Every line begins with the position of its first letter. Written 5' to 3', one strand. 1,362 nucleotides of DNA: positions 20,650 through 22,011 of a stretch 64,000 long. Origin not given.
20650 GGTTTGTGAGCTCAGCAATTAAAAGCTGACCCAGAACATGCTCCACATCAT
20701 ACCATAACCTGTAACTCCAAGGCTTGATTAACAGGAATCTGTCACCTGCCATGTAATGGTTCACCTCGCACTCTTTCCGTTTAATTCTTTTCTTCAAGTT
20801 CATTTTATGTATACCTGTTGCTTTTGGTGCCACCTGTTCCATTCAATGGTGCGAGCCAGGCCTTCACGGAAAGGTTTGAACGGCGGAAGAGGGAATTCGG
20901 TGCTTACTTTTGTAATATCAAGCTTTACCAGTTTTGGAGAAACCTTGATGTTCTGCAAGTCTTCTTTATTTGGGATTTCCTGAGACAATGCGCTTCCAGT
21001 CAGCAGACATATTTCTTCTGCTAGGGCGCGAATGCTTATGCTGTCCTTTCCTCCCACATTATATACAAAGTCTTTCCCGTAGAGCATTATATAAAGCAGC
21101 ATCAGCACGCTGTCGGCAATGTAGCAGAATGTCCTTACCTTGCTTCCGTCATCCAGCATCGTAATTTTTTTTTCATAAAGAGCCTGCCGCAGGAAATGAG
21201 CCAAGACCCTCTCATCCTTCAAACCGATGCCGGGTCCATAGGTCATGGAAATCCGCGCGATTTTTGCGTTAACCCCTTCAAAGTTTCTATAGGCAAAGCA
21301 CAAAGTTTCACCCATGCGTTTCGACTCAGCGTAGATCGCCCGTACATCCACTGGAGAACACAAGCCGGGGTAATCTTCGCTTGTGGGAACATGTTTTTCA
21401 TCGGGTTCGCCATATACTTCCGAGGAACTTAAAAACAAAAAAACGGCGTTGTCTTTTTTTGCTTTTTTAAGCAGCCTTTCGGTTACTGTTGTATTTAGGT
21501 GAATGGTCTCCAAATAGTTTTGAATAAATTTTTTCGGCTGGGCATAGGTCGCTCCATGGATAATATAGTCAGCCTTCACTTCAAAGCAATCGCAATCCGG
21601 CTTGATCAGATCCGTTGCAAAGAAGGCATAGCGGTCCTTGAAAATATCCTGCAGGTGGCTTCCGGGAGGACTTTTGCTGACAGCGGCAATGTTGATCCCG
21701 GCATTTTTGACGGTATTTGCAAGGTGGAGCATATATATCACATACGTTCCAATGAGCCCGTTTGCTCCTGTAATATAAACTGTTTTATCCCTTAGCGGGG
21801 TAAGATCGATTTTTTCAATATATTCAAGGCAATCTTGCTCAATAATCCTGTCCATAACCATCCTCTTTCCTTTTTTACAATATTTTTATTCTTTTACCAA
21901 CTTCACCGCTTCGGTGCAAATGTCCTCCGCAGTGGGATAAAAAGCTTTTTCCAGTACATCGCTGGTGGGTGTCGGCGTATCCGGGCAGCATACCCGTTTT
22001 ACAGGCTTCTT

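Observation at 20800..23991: Orphan TPP-dependent E1 alpha/beta pair plus SDR embedded in a GDP-sugar cluster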

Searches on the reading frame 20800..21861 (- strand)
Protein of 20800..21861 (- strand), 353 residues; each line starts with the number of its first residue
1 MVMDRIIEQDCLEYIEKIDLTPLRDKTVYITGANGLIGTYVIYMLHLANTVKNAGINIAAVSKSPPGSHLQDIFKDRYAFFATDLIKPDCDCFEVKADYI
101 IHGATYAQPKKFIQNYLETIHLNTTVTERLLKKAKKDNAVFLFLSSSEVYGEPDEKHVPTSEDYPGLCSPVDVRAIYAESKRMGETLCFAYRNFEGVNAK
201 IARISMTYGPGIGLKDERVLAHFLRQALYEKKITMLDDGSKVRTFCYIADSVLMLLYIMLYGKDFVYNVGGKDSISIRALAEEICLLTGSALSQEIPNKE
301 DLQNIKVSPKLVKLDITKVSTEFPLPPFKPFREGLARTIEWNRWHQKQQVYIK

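Call 3: search_protein_families(library=pfam, proteins=[window:20800-21861:-])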
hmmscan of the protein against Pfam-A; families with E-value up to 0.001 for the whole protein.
window:20800-21861:- (353 aa): 6 families
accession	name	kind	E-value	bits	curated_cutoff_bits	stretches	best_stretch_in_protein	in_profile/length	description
PF01370.27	Epimerase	-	3.2e-37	128.6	20.9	1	28-270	1-240/240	NAD dependent epimerase/dehydratase family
PF16363.11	GDP_Man_Dehyd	-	3.5e-22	79.8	27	1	30-312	2-291/332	GDP-mannose 4,6 dehydratase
PF04321.23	RmlD_sub_bind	-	4.7e-12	46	27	1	27-340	2-283/287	RmlD substrate binding domain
PF07993.18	NAD_binding_4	-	6e-08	32.6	20.1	1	96-210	88-211/258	Male sterility protein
PF01073.25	3Beta_HSD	-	2.7e-05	23.8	22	1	30-238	2-208/280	3-beta hydroxysteroid dehydrogenase/isomerase family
PF02719.21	Polysacc_synt_2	-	0.00012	21.8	20.2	0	175-294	136-253/293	Polysaccharide biosynthesis protein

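Call 4: search_protein_families(library=ncbifam, proteins=[window:20800-21861:-])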
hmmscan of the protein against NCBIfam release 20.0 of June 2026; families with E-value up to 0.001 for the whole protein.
window:20800-21861:- (353 aa): 13 families
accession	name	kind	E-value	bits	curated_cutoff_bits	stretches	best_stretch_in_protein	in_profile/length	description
TIGR01181.1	dTDP_gluc_dehyt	equivalog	2.8e-23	82.5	365.1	1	28-346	2-315/321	dTDP-glucose 4,6-dehydratase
NF008872.0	PRK11908.1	equivalog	7.6e-19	67.9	294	1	26-287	2-270/349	bifunctional UDP-4-keto-pentose/UDP-xylose synthase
NF007490.0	PRK10084.1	subfamily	1.6e-15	57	649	1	28-343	3-335/361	dTDP-glucose 4,6-dehydratase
TIGR02197.1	heptose_epim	equivalog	6.8e-13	48.5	274.6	1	29-289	2-261/316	ADP-glyceromanno-heptose 6-epimerase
NF005998.1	PRK08125.1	equivalog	6.8e-12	44.6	777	1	23-284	313-581/649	bifunctional UDP-4-amino-4-deoxy-L-arabinose formyltransferase/UDP-glucuronic acid oxidase ArnA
TIGR04180.1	EDH_00030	hypoth_equivalog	4.6e-11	42.3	475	1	28-292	1-260/297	NAD-dependent 4,6-dehydratase LegB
NF007582.0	PRK10217.1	equivalog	3.7e-10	39.4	698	1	95-342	73-331/355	dTDP-glucose 4,6-dehydratase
NF047922.1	GDPFucSynFcl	equivalog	3.5e-09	36.5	500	1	26-289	3-254/308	GDP-L-fucose synthase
NF011728.1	PRK15181.1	equivalog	1.6e-08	34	760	1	24-342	14-337/348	Vi polysaccharide biosynthesis UDP-N-acetylglucosaminuronic acid C-4 epimerase TviC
TIGR01214.1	rmlD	equivalog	1.8e-08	33.9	224.05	1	27-288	1-226/285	dTDP-4-dehydrorhamnose reductase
TIGR01179.1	galE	equivalog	4.3e-08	32.4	262.3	1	28-194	2-162/332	UDP-glucose 4-epimerase GalE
TIGR01746.1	Thioester-redct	subfamily_domain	0.00011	21.6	213.35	0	96-209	88-197/371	thioester reductase domain-containing protein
NF008360.0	PRK11150.1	equivalog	0.00016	21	452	1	120-341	90-305/310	ADP-glyceromanno-heptose 6-epimerase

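Call 21: search_solved_structures(query=window:20800-21861:-, max_evalue=0.00001)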
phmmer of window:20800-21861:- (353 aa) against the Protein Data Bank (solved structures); distinct sequences matched with E-value up to 0.00001: 51.
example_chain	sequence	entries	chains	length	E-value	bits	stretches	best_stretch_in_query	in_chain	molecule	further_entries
4gll_A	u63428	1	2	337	4.1e-39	138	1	75-345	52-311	UDP-glucuronic acid decarboxylase 1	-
2b69_A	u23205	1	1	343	4.5e-39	137.9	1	75-345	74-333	UDP-glucuronate decarboxylase 1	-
4m55_A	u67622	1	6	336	2.1e-38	135.7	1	75-345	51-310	UDP-glucuronic acid decarboxylase 1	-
4lk3_A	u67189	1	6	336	2.9e-38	135.2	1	75-345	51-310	UDP-glucuronic acid decarboxylase 1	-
8v4g_A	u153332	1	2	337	4.2e-22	82.1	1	22-284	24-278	Putative nucleotide sugar dehydratase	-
8v4h_A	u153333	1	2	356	5.6e-22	81.7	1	22-284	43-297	Putative nucleotide sugar dehydratase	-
6zl6_A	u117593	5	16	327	2e-17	66.7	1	28-339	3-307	Epimerase domain-containing protein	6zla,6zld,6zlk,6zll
6zlj_A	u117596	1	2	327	4.9e-17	65.4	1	28-339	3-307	Epimerase domain-containing protein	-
8vr2_A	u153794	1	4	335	6.9e-15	58.4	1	23-342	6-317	NAD-dependent epimerase/dehydratase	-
6kv9_A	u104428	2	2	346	1.6e-14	57.1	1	21-343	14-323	MoeE5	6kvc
1g1a_A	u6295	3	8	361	2.3e-14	56.6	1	28-342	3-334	DTDP-D-GLUCOSE 4,6-DEHYDRATASE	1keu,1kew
8du1_A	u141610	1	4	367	1.6e-13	53.9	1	26-342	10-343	dTDP-glucose 4,6-dehydratase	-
6bi4_A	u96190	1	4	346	2.2e-13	53.4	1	27-344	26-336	dTDP-glucose 4,6-dehydratase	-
3slg_A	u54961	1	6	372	2.9e-13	53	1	24-287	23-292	PbgP3 protein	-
2hun_A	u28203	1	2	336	3.1e-13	52.9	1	28-344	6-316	336aa long hypothetical dTDP-glucose 4,6-dehydratase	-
6x3b_A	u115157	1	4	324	5.2e-10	42.3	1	84-284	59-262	GDP-6-deoxy-D-mannose reductase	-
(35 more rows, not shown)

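Call 22: search_solved_structures(query=window:20800-21861:-, max_evalue=1e-20, show_alignments=2)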
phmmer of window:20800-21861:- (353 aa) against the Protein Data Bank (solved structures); distinct sequences matched with E-value up to 1e-20: 6.
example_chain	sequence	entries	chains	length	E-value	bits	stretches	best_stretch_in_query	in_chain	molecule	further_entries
4gll_A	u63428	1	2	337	4.1e-39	138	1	75-345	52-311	UDP-glucuronic acid decarboxylase 1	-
2b69_A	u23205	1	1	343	4.5e-39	137.9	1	75-345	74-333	UDP-glucuronate decarboxylase 1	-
4m55_A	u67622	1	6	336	2.1e-38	135.7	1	75-345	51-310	UDP-glucuronic acid decarboxylase 1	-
4lk3_A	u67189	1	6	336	2.9e-38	135.2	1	75-345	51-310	UDP-glucuronic acid decarboxylase 1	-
8v4g_A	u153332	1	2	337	4.2e-22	82.1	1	22-284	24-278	Putative nucleotide sugar dehydratase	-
8v4h_A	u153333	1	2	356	5.6e-22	81.7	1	22-284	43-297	Putative nucleotide sugar dehydratase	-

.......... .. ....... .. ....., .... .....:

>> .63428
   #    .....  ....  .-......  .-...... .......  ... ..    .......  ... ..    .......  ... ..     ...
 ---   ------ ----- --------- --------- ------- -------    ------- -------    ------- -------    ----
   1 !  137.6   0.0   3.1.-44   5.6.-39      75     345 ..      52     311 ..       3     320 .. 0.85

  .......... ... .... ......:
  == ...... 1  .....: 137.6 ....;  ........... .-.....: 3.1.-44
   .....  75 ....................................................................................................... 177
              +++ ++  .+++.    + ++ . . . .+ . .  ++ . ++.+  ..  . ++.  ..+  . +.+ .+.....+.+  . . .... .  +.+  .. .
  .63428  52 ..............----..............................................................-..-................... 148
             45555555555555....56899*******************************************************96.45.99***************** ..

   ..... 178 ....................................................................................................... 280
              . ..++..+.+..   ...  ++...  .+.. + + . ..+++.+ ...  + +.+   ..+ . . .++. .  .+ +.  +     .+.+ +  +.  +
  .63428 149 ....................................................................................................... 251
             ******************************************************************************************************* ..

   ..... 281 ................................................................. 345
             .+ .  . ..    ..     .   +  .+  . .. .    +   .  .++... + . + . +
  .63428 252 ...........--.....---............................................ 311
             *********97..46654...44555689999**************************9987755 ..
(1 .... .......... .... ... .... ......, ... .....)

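Call 65: find_homologous_proteins(query=window:20800-21861:-, max_evalue=1e-15)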
Query window:20800-21861:- (353 aa): 1114 proteins with E <= 1e-15 among 2604 candidates; the best 120 are listed.
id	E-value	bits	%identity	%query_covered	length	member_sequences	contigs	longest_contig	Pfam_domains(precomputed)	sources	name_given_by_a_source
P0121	1.5e-209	713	90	97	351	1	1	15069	PF04321.24,PF16363.12,PF01073.26,PF07993.19,PF01370.28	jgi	-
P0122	2.0e-209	713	91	97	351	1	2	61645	PF04321.24,PF16363.12,PF01073.26,PF07993.19,PF01370.28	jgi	-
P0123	4.4e-208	708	91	97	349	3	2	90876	PF04321.24,PF16363.12,PF01073.26,PF07993.19,PF01370.28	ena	-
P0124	2.7e-207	706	90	97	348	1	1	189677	PF04321.24,PF16363.12,PF07993.19,PF01370.28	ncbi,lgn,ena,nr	ncbi:MAG TPA: NAD-dependent epimerase/dehydratase family protein [Clostridiaceae bacterium]|nr:NAD-d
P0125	6.8e-207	705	89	97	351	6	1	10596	PF04321.24,PF16363.12,PF01073.26,PF07993.19,PF01370.28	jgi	-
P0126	1.8e-206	703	90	97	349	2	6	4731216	PF04321.24,PF16363.12,PF01073.26,PF07993.19,PF01370.28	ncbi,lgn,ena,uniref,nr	ncbi:epimerase [Clostridium thermosuccinogenes]|uniref:Epimerase n=1 Tax=Clostridium thermosuccinoge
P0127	2.5e-206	703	89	97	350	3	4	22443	PF04321.24,PF16363.12,PF07993.19,PF01370.28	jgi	-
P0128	6.3e-206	701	89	97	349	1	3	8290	PF04321.24,PF16363.12,PF01073.26,PF07993.19,PF01370.28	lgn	-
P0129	8.7e-206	701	89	97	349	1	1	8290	PF04321.24,PF16363.12,PF01073.26,PF07993.19,PF01370.28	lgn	-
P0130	1.6e-205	700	89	97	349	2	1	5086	PF04321.24,PF16363.12,PF01073.26,PF07993.19,PF01370.28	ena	-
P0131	1.7e-205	700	90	97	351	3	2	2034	PF04321.24,PF16363.12,PF01073.26,PF07993.19,PF01370.28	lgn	-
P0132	4.4e-204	695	88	97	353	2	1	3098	PF04321.24,PF16363.12,PF07993.19,PF01370.28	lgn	-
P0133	8.4e-204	694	89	97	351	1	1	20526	PF04321.24,PF16363.12,PF01073.26,PF07993.19,PF01370.28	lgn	-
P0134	1.8e-203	693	89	97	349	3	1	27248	PF04321.24,PF16363.12,PF07993.19,PF01370.28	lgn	-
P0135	2.0e-202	690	87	97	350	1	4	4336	PF04321.24,PF16363.12,PF07993.19,PF01370.28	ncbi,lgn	-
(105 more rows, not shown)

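Call 70: predict_structure(alignment_id=A1)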
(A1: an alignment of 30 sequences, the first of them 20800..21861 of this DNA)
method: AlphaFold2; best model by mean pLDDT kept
length: 353 residues; sequences in the alignment: 30
mean_pLDDT: 81.7   pTM: 0.84
mean pLDDT of the five models: 81.7, 81.4, 79.8, 77.9, 75.5
residues with pLDDT >= 90: 162; 70-90: 121; 50-70: 35; < 50: 35
segments of 3 or more residues with pLDDT < 50: 150-171, 300-307, 351-353
pLDDT, mean of each block of 10 residues (from residue 1): 71 90 96 90 94 94 87 87 85 88 68 70 91 97 76 40 38 57 88 96 88 80 90 83 89 96 92 88 95 67 51 86 91 93 77 45
secondary structure, 60 per line:
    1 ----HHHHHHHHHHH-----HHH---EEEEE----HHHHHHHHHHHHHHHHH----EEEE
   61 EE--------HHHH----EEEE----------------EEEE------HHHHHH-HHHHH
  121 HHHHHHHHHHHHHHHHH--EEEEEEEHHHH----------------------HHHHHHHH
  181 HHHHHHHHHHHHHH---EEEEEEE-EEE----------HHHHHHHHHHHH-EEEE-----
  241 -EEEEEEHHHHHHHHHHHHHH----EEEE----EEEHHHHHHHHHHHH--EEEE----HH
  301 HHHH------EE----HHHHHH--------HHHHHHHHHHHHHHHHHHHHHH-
elements in order: H5-15 E27-31 H36-52 E57-62 H71-74 E79-82 E99-102 H109-114 H116-137 E140-146 H147-150 H173-194 E198-204 E206-208 H219-230 E232-235 E242-247 H248-261 E266-269 E274-276 H277-288 E291-294 H299-304 H317-322 H331-352

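Call 72: fold_search(model_id=the predicted structure, library=pdb)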
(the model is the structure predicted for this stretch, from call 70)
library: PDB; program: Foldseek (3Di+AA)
matches with E <= 10: 1886; with E <= 0.001: 643
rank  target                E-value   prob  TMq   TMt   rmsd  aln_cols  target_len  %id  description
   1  2b69                  1.2e-24  1.00  0.77  0.86   3.7       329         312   30  Crystal Structure of Human UDP-glucoronic acid decarboxylase (released 2005-10-18)
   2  4gll_B                5.1e-22  1.00  0.74  0.84   3.7       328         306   30  Crystal structure of human UDP-xylose synthase. (released 2012-09-05)
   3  4gll_A                1.5e-21  1.00  0.73  0.83   4.1       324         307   30  Crystal structure of human UDP-xylose synthase. (released 2012-09-05)
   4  8v4h_B                7.7e-21  1.00  0.81  0.83   3.4       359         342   23  X-ray structure of the NADP-dependent reductase from Campylobacter jejuni responsible for the synthesis of CDP-glucito (released 2023-12-20)
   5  2c5a_A                1.4e-20  1.00  0.70  0.68   5.6       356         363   20  GDP-mannose-3', 5' -epimerase (Arabidopsis thaliana),Y174F, with GDP-beta-L-galactose bound in the active site (released 2005-11-14)
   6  8sg0_A                1.7e-20  1.00  0.72  0.71   5.5       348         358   23  Crystal Structure of GDP-manose 3,5 epimerase de Myrciaria dubia in complex with substrate, product and NAD (released 2024-03-13)
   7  8v4g_B                2.3e-20  1.00  0.78  0.83   3.3       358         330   22  X-ray structure of the NADP-dependent reductase from Campylobacter jejuni responsible for the synthesis of CDP-glucito (released 2023-12-20)
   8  4m55_D                2.3e-20  1.00  0.66  0.88   3.3       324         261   24  Crystal structure of Human UDP-xylose synthase R236H substitution (released 2013-08-28)
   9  6kvc                  2.4e-20  1.00  0.68  0.79   4.6       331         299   22  MoeE5 in complex with UDP-glucose and NAD (released 2019-11-13)
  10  4m55_C                2.6e-20  1.00  0.67  0.86   3.5       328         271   26  Crystal structure of Human UDP-xylose synthase R236H substitution (released 2013-08-28)
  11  4lk3_D                4.3e-20  1.00  0.69  0.88   3.2       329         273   25  Crystal structure of Human UDP-xylose synthase R236A substitution (released 2013-08-07)
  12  4lk3_C                5.8e-20  1.00  0.68  0.87   3.3       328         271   26  Crystal structure of Human UDP-xylose synthase R236A substitution (released 2013-08-07)
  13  6kv9                  6.1e-20  1.00  0.69  0.80   4.1       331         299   21  MoeE5 in complex with UDP-glucuronic acid and NAD (released 2019-11-13)
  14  8v4g_A                6.9e-20  1.00  0.77  0.85   3.1       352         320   23  X-ray structure of the NADP-dependent reductase from Campylobacter jejuni responsible for the synthesis of CDP-glucito (released 2023-12-20)
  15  4lk3_E                8.6e-20  1.00  0.67  0.87   3.4       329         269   25  Crystal structure of Human UDP-xylose synthase R236A substitution (released 2013-08-07)
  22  8v4h_A                1.9e-19  1.00  0.79  0.83   3.5       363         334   23  X-ray structure of the NADP-dependent reductase from Campylobacter jejuni responsible for the synthesis of CDP-glucito (released 2023-12-20)
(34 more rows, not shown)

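Call 73: search_solved_structures(query=window:20800-21861:-, max_evalue=1e-20, show_alignments=5)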
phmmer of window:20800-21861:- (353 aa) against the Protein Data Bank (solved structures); distinct sequences matched with E-value up to 1e-20: 6.
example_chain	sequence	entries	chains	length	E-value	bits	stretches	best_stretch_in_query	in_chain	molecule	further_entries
4gll_A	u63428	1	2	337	4.1e-39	138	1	75-345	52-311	UDP-glucuronic acid decarboxylase 1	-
2b69_A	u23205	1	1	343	4.5e-39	137.9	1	75-345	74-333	UDP-glucuronate decarboxylase 1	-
4m55_A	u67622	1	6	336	2.1e-38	135.7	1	75-345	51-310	UDP-glucuronic acid decarboxylase 1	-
4lk3_A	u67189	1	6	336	2.9e-38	135.2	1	75-345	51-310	UDP-glucuronic acid decarboxylase 1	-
8v4g_A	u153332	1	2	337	4.2e-22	82.1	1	22-284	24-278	Putative nucleotide sugar dehydratase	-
8v4h_A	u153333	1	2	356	5.6e-22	81.7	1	22-284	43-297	Putative nucleotide sugar dehydratase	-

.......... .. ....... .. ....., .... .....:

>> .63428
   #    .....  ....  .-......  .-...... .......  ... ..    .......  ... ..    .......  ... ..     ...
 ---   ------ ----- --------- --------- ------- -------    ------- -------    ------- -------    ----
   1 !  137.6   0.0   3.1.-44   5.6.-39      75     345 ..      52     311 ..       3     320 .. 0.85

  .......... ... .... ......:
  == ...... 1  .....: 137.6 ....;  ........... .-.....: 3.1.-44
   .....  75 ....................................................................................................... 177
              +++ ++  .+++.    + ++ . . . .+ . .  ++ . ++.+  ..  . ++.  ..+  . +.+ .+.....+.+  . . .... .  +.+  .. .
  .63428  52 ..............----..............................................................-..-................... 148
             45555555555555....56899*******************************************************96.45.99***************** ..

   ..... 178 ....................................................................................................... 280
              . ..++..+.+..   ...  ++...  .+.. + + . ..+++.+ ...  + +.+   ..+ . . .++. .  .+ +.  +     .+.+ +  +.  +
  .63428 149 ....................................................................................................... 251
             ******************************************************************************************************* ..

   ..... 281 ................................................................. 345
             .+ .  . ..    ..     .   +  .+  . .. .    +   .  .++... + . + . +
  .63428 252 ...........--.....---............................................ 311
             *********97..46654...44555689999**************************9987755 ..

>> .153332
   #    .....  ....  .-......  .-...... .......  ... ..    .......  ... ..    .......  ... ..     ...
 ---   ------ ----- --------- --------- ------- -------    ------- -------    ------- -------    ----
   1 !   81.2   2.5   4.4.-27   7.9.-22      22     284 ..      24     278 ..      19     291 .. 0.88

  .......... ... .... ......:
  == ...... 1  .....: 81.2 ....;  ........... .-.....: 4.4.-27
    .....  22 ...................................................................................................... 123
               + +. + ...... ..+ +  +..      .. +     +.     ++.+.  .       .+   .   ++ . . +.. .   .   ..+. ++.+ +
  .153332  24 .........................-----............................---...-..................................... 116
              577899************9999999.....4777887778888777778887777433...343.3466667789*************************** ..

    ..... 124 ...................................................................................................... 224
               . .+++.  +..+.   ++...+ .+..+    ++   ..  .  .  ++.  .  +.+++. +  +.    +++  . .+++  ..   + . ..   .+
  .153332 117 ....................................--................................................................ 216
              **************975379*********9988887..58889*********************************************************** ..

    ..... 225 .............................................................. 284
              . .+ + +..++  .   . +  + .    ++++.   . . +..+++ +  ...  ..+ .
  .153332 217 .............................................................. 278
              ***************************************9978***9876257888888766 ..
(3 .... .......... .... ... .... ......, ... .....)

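Call 84: find_encoding_contigs(protein=P0126, flank=10000, max_places=2)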
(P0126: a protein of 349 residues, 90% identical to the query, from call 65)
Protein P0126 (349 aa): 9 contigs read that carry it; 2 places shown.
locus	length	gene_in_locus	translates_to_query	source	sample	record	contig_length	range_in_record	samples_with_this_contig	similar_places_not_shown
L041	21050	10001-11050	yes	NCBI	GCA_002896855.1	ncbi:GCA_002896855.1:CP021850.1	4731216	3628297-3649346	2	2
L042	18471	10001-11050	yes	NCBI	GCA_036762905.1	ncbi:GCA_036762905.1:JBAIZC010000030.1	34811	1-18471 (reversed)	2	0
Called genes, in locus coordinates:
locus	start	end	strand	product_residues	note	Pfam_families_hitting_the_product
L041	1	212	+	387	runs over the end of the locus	PF13786:DUF4179 (weak)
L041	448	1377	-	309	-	PF01116:F_bP_aldolase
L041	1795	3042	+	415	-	PF00365:PFK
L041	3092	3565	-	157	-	PF01155:HypA (weak)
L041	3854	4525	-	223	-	PF16107:DUF4825 (weak)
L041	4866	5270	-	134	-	-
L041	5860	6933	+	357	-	PF00483:NTP_transferase, PF22640:ManC_GMP_beta-helix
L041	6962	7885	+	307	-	PF05830:NodZ (faint), PF19745:FUT8_N_cat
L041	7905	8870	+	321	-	PF00676:E1_dh, PF02775:TPP_enzyme_C (weak)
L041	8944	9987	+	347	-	PF02779:Transket_pyr, PF02780:Transketolase_C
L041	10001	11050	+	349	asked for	PF01073:3Beta_HSD (weak), PF01370:Epimerase, PF04321:RmlD_sub_bind, PF07993:NAD_binding_4 (weak), PF16363:GDP_Man_Dehyd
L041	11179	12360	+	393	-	PF10250:O-FucT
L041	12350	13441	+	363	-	PF19745:FUT8_N_cat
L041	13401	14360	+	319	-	-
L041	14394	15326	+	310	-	PF01636:APH, PF01633:Choline_kinase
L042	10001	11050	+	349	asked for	PF01073:3Beta_HSD (weak), PF01370:Epimerase, PF04321:RmlD_sub_bind, PF07993:NAD_binding_4 (weak), PF16363:GDP_Man_Dehyd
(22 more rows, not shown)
